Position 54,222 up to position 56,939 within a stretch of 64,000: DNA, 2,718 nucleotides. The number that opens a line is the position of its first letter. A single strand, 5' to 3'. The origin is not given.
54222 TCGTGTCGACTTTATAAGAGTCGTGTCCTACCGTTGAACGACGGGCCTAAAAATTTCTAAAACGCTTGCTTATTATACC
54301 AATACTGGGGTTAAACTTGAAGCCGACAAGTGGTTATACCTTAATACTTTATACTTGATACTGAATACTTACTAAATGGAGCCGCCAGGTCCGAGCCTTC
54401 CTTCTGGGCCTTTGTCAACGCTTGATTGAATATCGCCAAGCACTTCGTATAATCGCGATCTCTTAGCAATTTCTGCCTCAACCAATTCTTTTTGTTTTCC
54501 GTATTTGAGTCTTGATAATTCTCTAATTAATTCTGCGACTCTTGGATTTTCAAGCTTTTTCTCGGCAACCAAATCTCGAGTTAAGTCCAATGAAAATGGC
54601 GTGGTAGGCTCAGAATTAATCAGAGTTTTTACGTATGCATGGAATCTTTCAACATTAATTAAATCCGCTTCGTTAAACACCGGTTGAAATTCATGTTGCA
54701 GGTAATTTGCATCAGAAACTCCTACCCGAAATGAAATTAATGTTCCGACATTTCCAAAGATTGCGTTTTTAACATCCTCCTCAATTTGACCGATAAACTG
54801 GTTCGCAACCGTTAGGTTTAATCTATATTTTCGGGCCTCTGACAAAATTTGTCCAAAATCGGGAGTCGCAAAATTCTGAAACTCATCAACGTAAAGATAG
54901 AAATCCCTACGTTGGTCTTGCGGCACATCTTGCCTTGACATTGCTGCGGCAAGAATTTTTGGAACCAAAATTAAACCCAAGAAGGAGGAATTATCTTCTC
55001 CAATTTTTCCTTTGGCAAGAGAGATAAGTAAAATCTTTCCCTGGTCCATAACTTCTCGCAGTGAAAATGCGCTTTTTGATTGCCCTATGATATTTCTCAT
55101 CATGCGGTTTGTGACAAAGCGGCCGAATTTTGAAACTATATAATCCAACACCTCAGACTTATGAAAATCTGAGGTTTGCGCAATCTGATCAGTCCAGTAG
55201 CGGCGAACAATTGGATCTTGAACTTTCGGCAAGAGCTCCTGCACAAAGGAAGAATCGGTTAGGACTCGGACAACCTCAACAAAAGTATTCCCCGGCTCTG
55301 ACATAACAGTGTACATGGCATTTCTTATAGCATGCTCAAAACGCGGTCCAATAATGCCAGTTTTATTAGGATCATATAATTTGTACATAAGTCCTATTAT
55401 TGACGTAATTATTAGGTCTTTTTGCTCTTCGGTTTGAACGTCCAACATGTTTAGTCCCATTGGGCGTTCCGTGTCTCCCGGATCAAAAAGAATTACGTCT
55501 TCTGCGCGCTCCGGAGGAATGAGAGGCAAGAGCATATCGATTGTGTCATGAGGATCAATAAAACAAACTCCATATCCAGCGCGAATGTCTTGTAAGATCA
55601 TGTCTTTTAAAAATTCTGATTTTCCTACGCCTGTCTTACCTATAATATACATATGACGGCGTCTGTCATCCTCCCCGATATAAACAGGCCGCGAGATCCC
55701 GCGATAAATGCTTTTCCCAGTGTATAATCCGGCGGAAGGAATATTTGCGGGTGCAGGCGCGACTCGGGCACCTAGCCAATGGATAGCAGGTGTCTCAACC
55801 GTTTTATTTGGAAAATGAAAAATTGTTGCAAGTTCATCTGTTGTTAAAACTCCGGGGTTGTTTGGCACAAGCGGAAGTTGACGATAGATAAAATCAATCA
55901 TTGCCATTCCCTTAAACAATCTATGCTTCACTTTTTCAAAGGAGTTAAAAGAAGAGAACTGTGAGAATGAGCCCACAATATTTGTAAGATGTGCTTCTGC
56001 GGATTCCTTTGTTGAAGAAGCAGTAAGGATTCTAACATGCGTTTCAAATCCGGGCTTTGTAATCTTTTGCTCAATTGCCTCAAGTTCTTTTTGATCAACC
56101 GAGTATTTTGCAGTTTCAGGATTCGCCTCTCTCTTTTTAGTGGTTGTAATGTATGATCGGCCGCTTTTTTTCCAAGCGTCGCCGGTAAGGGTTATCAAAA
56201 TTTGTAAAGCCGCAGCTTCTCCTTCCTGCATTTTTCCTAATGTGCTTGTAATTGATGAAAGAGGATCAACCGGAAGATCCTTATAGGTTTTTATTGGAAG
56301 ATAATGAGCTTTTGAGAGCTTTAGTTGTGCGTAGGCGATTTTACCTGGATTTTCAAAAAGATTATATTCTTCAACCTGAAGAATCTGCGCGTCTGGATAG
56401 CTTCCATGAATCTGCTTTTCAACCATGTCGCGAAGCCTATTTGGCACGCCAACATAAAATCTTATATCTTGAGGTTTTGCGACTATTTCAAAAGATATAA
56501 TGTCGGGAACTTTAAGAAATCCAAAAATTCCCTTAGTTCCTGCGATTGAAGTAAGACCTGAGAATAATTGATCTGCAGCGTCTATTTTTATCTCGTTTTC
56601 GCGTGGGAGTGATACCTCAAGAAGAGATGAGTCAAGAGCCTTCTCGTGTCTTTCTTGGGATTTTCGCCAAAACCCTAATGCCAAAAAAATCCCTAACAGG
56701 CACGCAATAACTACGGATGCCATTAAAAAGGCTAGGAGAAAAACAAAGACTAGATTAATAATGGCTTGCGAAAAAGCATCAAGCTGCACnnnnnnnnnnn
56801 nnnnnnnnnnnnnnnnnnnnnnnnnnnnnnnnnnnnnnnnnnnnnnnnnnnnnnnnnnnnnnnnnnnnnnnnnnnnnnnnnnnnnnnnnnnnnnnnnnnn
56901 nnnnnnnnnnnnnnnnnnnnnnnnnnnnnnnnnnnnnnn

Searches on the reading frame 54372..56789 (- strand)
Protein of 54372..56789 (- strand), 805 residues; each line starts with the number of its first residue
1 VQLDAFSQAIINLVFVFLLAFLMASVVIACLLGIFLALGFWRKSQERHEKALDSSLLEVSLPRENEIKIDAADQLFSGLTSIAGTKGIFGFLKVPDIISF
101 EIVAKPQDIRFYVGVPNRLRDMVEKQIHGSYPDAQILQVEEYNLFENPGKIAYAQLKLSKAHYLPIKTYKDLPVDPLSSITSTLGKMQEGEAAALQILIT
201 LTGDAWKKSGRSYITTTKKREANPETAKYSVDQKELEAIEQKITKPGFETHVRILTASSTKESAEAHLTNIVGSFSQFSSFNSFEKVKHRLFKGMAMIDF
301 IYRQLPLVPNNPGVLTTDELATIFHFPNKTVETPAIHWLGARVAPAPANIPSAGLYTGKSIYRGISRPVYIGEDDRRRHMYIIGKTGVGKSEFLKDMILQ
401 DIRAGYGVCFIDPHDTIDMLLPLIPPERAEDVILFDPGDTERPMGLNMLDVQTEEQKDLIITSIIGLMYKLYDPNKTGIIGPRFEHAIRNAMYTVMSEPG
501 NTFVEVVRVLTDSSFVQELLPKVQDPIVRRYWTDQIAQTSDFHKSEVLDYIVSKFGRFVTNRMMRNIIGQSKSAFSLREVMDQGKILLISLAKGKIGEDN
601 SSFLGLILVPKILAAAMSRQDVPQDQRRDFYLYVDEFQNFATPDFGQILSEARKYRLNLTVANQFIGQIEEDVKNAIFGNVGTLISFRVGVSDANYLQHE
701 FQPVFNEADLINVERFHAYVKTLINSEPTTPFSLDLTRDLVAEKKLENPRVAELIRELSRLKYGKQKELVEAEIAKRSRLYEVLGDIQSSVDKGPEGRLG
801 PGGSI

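Call 11: search_protein_families(library=pfam, proteins=[window:54372-56789:-])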
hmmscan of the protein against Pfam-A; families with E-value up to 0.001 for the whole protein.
window:54372-56789:- (805 aa): 3 families
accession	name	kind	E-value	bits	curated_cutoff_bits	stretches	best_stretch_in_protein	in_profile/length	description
PF12696.13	TraG-D_C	-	1.4e-05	25.4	22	1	631-696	3-71/126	TraM recognition site of TraD and TraG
PF10412.15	TrwB_AAD_bind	-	2.2e-05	24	20.5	0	375-405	13-42/387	Type IV secretion-system coupling protein DNA-binding domain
PF01935.23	DUF87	-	4.4e-05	24.1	23.2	1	368-461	13-102/220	Helicase HerA, central domain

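Call 12: find_related_loci(query=window:54372-56789:-, collection=genome_contigs, flank=6000)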
Query window:54372-56789:- (805 aa) in genome_contigs; peptide patterns used: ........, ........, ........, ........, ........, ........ (x = any residue, [..] = any of these).
598 stretches matched a pattern (row limit reached: there are more); 597 encode a relative of the query (tblastn E <= 1e-3); the best 80 are kept; 80 distinct loci.
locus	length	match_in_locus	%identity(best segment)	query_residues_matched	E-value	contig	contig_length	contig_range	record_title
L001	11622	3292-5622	75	11-787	0e+0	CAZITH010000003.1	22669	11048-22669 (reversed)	MAG TPA_asm: uncultured Gammaproteobacteria bacterium isolate SRP135725_co1_94 genome assembly, contig: NODE_2781_length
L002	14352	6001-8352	74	8-804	0e+0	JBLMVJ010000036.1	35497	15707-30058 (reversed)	MAG: Candidatus Levyibacteriota bacterium isolate MAG318 PRJNA960887_bin9_renamed_35, whole genome shotgun sequence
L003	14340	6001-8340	70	24-805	0e+0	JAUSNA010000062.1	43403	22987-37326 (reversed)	MAG: Candidatus Levyibacteriota bacterium isolate E19_metabat.bin.104 E19_k141_70057, whole genome shotgun sequence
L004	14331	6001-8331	69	10-780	0e+0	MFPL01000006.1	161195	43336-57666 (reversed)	MAG: Candidatus Levybacteria bacterium RIFCSPLOWO2_12_FULL_41_12 rifcsplowo2_12_scaffold_275, whole genome shotgun seque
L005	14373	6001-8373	67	3-780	0e+0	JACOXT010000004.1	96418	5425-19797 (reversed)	MAG: Candidatus Levyibacteriota bacterium isolate NC_groundwater_160_Ag_S-0.1um_36_20 S4_GD2017_2_S1_scaffold_232, whole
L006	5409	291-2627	66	3-783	0e+0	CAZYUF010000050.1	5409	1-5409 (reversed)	MAG TPA_asm: uncultured Pseudomonadales bacterium isolate SRP118108_co4_340 genome assembly, contig: NODE_18122_length_5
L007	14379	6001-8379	66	1-780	0e+0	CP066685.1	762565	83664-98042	MAG: Candidatus Levyibacteriota bacterium isolate NC_groundwater_389_Ag_B-0.1um_36_40 chromosome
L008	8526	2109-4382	68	41-785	0e+0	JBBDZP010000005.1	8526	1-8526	MAG: Candidatus Levyibacteriota bacterium isolate LejiaD_39_46 Lejia_D_12107_length_8526_cov_29, whole genome shotgun se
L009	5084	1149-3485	66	21-780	0e+0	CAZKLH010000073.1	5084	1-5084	MAG TPA_asm: uncultured Gammaproteobacteria bacterium isolate SRP200132_co1_753 genome assembly, contig: NODE_32361_leng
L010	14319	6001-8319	66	17-780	0e+0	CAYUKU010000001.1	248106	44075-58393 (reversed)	MAG TPA_asm: uncultured Gammaproteobacteria bacterium isolate binchicken_co58_53 genome assembly, contig: NODE_30_length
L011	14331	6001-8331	65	13-780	0e+0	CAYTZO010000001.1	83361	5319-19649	MAG TPA_asm: uncultured Gammaproteobacteria bacterium isolate SRP093762_co1_179 genome assembly, contig: NODE_174_length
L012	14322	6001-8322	64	3-780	0e+0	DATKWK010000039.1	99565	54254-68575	MAG TPA_asm: Candidatus Bathyarchaeia archaeon isolate SMAG_U14161 k141_1615255, whole genome shotgun sequence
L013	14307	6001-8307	64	10-780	0e+0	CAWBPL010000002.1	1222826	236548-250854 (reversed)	MAG: Candidatus Gottesmanbacteria bacterium isolate MFD01476.bin.2.135 genome assembly, contig: contig_74641, whole geno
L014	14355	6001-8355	63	10-780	0e+0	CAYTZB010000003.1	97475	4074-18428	MAG TPA_asm: uncultured Gammaproteobacteria bacterium isolate binchicken_co134_900 genome assembly, contig: NODE_535_len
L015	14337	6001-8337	64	13-780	0e+0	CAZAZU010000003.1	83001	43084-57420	MAG TPA_asm: uncultured Gammaproteobacteria bacterium isolate SRP178908_co1_328 genome assembly, contig: NODE_136_length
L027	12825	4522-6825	60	22-782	0e+0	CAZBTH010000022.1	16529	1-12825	MAG TPA_asm: uncultured Gammaproteobacteria bacterium isolate SRP062349_co2_276 genome assembly, contig: NODE_1881_lengt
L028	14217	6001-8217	63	40-780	0e+0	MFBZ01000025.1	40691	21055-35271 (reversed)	MAG: Candidatus Curtissbacteria bacterium RIFCSPLOWO2_12_FULL_41_16 rifcsplowo2_12_scaffold_731, whole genome shotgun se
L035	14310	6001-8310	60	18-780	0e+0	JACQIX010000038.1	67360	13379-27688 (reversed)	MAG: Candidatus Daviesbacteria bacterium isolate NC_groundwater_1136_Ag_S-0.1um_38_183 S_p1_S3_coassembly_k141_1870746,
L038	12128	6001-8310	60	15-780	0e+0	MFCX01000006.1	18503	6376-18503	MAG: Candidatus Daviesbacteria bacterium RIFCSPHIGHO2_02_FULL_39_12 rifcsphigho2_02_scaffold_12301, whole genome shotgun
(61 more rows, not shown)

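Call 34: find_homologous_proteins(query=window:54372-56789:-, max_evalue=1e-100)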
Query window:54372-56789:- (805 aa): 5537 proteins with E <= 1e-100 among 8000 candidates; the best 120 are listed.
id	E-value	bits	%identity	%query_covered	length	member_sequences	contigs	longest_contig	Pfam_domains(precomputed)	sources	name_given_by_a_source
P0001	0.0e+0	1802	100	100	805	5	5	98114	PF26449.1,PF10412.16,PF12696.14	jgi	-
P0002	0.0e+0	1652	91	100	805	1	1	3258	PF26449.1,PF10412.16,PF12696.14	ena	-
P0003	0.0e+0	1646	90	100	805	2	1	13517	PF26449.1,PF10412.16,PF12696.14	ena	-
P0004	0.0e+0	1640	90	100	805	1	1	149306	PF26449.1,PF12696.14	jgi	jgi:hypothetical protein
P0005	0.0e+0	1581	86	100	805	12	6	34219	PF26449.1,PF10412.16,PF12696.14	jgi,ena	-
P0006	0.0e+0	1571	86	100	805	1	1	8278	PF26449.1,PF10412.16,PF12696.14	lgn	-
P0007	0.0e+0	1570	85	98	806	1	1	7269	PF26449.1,PF10412.16,PF12696.14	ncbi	-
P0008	0.0e+0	1567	85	100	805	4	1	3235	PF26449.1,PF10412.16,PF12696.14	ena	-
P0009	0.0e+0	1561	85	98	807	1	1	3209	PF26449.1,PF12696.14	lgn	-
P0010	0.0e+0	1560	87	96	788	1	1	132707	PF26449.1,PF10412.16,PF12696.14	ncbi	-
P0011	0.0e+0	1551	84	100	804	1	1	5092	PF26449.1,PF10412.16,PF12696.14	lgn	-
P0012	0.0e+0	1536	83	100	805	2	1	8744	PF26449.1,PF10412.16,PF12696.14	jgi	jgi:hypothetical protein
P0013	0.0e+0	1535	83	100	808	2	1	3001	PF26449.1,PF10412.16,PF12696.14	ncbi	-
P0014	0.0e+0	1531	83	100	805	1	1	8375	PF26449.1,PF10412.16,PF12696.14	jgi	jgi:hypothetical protein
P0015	0.0e+0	1530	82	100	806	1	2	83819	PF26449.1,PF10412.16,PF12696.14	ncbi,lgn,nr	ncbi:MAG TPA: TraM recognition domain-containing protein [Patescibacteria group bacterium]|nr:TraM r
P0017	0.0e+0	1522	83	100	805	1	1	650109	PF26449.1,PF12696.14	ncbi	-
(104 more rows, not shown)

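Call 36: find_encoding_contigs(protein=P0002, flank=2500, max_places=3)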
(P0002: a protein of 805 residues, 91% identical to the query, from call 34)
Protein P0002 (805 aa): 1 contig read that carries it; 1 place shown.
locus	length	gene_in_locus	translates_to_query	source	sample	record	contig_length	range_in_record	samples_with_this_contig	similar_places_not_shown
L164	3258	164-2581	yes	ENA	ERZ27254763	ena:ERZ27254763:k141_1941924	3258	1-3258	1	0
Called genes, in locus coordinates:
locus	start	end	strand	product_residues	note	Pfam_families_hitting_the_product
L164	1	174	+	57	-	?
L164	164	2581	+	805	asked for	PF26449:DUF8128, PF10412:TrwB_AAD_bind (faint), PF12696:TraG-D_C (faint)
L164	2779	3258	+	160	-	?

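Call 37: find_encoding_contigs(protein=P0003, flank=2500, max_places=3)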
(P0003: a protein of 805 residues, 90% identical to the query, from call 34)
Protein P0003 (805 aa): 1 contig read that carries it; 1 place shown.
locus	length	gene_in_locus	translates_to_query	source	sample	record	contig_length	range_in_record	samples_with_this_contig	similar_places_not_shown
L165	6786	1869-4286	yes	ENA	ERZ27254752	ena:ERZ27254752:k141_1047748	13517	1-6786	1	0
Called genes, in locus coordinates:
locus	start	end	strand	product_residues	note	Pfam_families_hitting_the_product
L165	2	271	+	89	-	?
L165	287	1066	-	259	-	-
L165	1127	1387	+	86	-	PF01541:GIY-YIG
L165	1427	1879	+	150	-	-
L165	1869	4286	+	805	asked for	PF26449:DUF8128, PF10412:TrwB_AAD_bind (faint), PF12696:TraG-D_C (faint)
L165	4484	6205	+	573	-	PF08486:SpoIID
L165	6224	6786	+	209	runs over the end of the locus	-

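Call 38: find_encoding_contigs(protein=P0004, flank=2500, max_places=3)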
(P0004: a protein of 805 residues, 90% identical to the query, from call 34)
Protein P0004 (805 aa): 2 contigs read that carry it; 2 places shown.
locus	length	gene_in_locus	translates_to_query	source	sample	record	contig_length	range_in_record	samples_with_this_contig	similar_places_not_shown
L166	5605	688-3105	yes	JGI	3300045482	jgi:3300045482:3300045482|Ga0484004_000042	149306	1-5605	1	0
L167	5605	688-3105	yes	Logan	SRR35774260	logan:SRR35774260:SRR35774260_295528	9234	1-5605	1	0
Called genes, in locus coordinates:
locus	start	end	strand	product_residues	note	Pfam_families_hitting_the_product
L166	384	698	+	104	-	-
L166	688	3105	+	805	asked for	PF26449:DUF8128, PF12696:TraG-D_C (weak)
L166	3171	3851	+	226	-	PF13384:HTH_23 (weak)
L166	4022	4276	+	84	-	PF04014:MazE_antitoxin (weak)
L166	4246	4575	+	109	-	PF02452:PemK_toxin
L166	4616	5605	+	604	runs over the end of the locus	PF08486:SpoIID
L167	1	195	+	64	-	?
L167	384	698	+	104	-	-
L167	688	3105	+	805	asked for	PF26449:DUF8128, PF12696:TraG-D_C (weak)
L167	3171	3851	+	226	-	PF13384:HTH_23 (weak)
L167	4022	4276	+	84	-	PF04014:MazE_antitoxin (weak)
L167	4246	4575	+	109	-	PF02452:PemK_toxin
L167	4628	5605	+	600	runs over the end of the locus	PF08486:SpoIID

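Call 39: find_encoding_contigs(protein=P0005, flank=2500, max_places=4)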
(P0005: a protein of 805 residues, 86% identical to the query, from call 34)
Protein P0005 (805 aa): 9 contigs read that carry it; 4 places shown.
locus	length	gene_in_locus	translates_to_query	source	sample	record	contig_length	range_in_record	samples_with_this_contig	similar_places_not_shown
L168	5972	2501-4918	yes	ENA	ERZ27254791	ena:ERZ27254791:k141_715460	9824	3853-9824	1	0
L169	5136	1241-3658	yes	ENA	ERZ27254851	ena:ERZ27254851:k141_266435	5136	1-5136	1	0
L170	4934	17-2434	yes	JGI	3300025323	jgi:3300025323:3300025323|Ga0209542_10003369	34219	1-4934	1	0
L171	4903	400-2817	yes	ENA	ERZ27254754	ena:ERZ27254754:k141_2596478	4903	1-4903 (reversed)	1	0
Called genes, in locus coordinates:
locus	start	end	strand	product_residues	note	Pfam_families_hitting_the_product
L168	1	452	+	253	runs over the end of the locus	PF03848:TehB, PF02353:CMAS, PF05175:MTS, PF06325:PrmA, PF13489:Methyltransf_23, PF13847:Methyltransf_31, PF08241:Methyltransf_11, PF08242:Methyltransf_12, +4 more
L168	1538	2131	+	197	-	-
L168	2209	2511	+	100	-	-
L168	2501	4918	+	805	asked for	PF26449:DUF8128, PF10412:TrwB_AAD_bind (faint), PF12696:TraG-D_C (weak)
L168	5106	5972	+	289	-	?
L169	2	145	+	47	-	?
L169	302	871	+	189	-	-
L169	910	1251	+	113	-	-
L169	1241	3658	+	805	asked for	PF26449:DUF8128, PF10412:TrwB_AAD_bind (faint), PF12696:TraG-D_C (weak)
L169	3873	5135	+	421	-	?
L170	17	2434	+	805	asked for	PF26449:DUF8128, PF10412:TrwB_AAD_bind (faint), PF12696:TraG-D_C (weak)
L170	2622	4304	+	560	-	PF08486:SpoIID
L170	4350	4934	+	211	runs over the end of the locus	-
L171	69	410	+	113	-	-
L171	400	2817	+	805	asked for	PF26449:DUF8128, PF10412:TrwB_AAD_bind (faint), PF12696:TraG-D_C (weak)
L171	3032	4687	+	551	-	PF08486:SpoIID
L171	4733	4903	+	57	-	?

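Call 40: find_encoding_contigs(protein=P0010, flank=2500, max_places=3)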
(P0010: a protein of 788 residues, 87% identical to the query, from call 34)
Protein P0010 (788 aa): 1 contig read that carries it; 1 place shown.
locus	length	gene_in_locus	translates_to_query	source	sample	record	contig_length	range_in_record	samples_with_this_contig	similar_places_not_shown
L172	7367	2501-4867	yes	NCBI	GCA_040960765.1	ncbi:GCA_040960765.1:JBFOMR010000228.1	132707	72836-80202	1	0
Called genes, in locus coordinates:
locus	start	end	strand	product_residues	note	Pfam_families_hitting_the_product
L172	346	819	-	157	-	-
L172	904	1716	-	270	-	PF13403:Hint_2 (weak)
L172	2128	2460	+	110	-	-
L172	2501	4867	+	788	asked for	PF26449:DUF8128, PF10412:TrwB_AAD_bind (faint), PF12696:TraG-D_C (weak)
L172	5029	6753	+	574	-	PF08486:SpoIID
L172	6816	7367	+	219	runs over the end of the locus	-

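Call 54: search_protein_families(library=pfam, proteins=[L035:8404-9303:-, L035:9675-10166:-, L035:10600-11181:+, L038:8423-9433:-, L038:9363-9752:+, L038:11365-11967:+, L012:8494-9363:-, L012:9495-9857:+, L012:10249-10944:+, L166:3171-3851:+], max_evalue=0.001)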
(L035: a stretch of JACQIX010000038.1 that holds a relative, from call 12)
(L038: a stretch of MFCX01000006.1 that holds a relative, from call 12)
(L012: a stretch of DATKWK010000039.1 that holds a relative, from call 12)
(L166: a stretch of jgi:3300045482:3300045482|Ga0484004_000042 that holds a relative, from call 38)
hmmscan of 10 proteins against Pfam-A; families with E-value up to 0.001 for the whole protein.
L035:8404-9303:- (299 aa): 3 families
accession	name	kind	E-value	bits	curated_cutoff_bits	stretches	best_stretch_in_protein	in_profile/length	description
PF00589.27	Phage_integrase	-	3.3e-30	105.5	27.1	1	125-283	3-167/172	Phage integrase family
PF02899.23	Phage_int_SAM_1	-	5e-13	49.6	22.3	1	21-100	2-81/83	Phage integrase, N-terminal SAM-like domain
PF13495.12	Phage_int_SAM_4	-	1e-06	29.5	27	1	21-98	3-78/85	Phage integrase, N-terminal SAM-like domain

L035:9675-10166:- (163 aa): 1 family
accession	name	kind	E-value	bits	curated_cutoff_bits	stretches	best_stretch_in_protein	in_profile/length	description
PF01988.24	VIT1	-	9.3e-24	84.9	28.1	2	77-158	131-213/214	VIT family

L035:10600-11181:+ (193 aa): 0 families

L038:8423-9433:- (336 aa): 3 families
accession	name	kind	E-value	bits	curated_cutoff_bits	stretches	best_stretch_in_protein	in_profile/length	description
PF00589.27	Phage_integrase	-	1.6e-30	106.6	27.1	1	161-320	3-167/172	Phage integrase family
PF02899.23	Phage_int_SAM_1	-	3.5e-13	50.1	22.3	1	57-135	2-80/83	Phage integrase, N-terminal SAM-like domain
PF13495.12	Phage_int_SAM_4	-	3.2e-07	31.1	27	1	57-133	3-77/85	Phage integrase, N-terminal SAM-like domain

L038:9363-9752:+ (129 aa): 1 family
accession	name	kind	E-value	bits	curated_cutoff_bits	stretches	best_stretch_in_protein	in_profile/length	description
PF04977.20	DivIC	-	3.5e-10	40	28.9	1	24-99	2-78/80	Septum formation initiator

L038:11365-11967:+ (200 aa): 5 families
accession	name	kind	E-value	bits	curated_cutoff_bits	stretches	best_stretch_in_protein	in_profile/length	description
PF19502.5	DUF6036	-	7.1e-07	29.6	23.6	1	18-185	6-136/164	Nucleotidyltransferase of unknown function (DUF6036)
PF14907.12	NTP_transf_5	-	8.3e-07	29.3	31.2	1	19-198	57-244/249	Uncharacterised nucleotidyltransferase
PF09970.15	DUF2204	-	1.9e-05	24.8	20.3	1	21-182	4-164/181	Nucleotidyl transferase of unknown function (DUF2204)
PF08843.17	AbiEii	-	5e-05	23.8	22.5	1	37-187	16-191/238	Nucleotidyl transferase AbiEii toxin, Type IV TA system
PF10706.15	Aminoglyc_resit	-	0.00019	22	21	1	22-83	2-63/149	Aminoglycoside-2''-adenylyltransferase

L012:8494-9363:- (289 aa): 4 families
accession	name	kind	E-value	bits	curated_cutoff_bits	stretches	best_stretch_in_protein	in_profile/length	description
PF00589.27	Phage_integrase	-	1.5e-27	96.9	27.1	1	118-274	3-167/172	Phage integrase family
PF02899.23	Phage_int_SAM_1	-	1.4e-17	64.1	22.3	1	14-95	2-83/83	Phage integrase, N-terminal SAM-like domain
PF13495.12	Phage_int_SAM_4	-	5.4e-10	40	27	1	14-93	3-80/85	Phage integrase, N-terminal SAM-like domain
PF13102.12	Phage_int_SAM_5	-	0.00083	20.1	22.3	1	16-102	9-93/98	Phage integrase SAM-like domain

L012:9495-9857:+ (120 aa): 1 family
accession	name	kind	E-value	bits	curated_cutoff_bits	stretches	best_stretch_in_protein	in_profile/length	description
PF04977.20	DivIC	-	6.4e-12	45.5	28.9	1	17-88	7-79/80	Septum formation initiator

L012:10249-10944:+ (231 aa): 0 families

L166:3171-3851:+ (226 aa): 1 family
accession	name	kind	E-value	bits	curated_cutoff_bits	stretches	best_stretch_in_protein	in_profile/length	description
PF13384.12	HTH_23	-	1.9e-06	27.9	24.6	1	6-41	6-41/50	Homeodomain-like domain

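Call 59: find_encoding_contigs(protein=P0006, flank=1500, max_places=2)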
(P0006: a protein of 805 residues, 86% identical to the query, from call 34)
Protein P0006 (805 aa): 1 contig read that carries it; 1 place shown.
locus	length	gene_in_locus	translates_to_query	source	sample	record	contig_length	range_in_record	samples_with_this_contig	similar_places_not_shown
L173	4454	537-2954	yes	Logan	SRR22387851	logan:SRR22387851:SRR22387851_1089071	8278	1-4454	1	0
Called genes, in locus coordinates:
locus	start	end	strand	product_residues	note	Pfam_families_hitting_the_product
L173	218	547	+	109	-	-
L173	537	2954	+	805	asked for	PF26449:DUF8128, PF10412:TrwB_AAD_bind (faint), PF12696:TraG-D_C (faint)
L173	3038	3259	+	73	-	-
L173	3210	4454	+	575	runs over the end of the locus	PF08486:SpoIID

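Call 60: find_encoding_contigs(protein=P0007, flank=1500, max_places=2)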
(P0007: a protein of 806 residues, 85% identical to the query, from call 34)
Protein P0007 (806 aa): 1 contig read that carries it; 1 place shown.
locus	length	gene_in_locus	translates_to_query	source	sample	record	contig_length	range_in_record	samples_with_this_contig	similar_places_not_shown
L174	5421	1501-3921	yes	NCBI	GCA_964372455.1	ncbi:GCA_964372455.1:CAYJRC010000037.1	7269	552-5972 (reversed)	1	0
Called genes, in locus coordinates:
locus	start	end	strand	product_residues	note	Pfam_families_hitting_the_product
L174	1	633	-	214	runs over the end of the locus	-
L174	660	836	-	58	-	-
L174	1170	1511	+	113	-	-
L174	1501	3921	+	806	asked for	PF26449:DUF8128, PF10412:TrwB_AAD_bind (faint), PF12696:TraG-D_C (weak)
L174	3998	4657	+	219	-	PF00027:cNMP_binding, PF13545:HTH_Crp_2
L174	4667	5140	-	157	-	-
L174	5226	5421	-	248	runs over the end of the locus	?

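Call 61: find_encoding_contigs(protein=P0012, flank=1500, max_places=2)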
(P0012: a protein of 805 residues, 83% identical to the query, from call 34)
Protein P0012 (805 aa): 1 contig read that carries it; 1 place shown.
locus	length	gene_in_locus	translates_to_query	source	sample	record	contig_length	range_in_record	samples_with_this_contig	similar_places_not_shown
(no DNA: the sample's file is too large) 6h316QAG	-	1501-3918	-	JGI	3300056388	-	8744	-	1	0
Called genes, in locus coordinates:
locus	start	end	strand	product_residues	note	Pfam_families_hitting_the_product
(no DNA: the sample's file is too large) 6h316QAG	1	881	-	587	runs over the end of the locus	PF13231:PMT_2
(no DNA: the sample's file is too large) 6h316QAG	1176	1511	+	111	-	-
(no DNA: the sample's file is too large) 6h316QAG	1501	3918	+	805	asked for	PF26449:DUF8128, PF10412:TrwB_AAD_bind (faint), PF12696:TraG-D_C (weak)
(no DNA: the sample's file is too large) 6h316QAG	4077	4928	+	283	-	PF00657:Lipase_GDSL (faint), PF13472:Lipase_GDSL_2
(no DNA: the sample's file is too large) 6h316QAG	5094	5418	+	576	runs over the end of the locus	PF08486:SpoIID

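Call 62: find_encoding_contigs(protein=P0017, flank=1500, max_places=2)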
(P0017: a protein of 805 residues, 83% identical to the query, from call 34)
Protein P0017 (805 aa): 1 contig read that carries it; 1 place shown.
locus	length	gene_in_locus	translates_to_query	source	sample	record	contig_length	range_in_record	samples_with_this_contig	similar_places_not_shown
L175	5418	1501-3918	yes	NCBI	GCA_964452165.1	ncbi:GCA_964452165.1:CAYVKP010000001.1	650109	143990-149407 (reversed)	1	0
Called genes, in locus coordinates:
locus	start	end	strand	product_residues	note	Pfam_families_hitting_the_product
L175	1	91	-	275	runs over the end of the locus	-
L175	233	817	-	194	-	-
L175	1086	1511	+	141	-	-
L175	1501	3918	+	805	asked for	PF26449:DUF8128, PF12696:TraG-D_C (faint)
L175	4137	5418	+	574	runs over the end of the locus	PF23649:FKBP15 (faint), PF08486:SpoIID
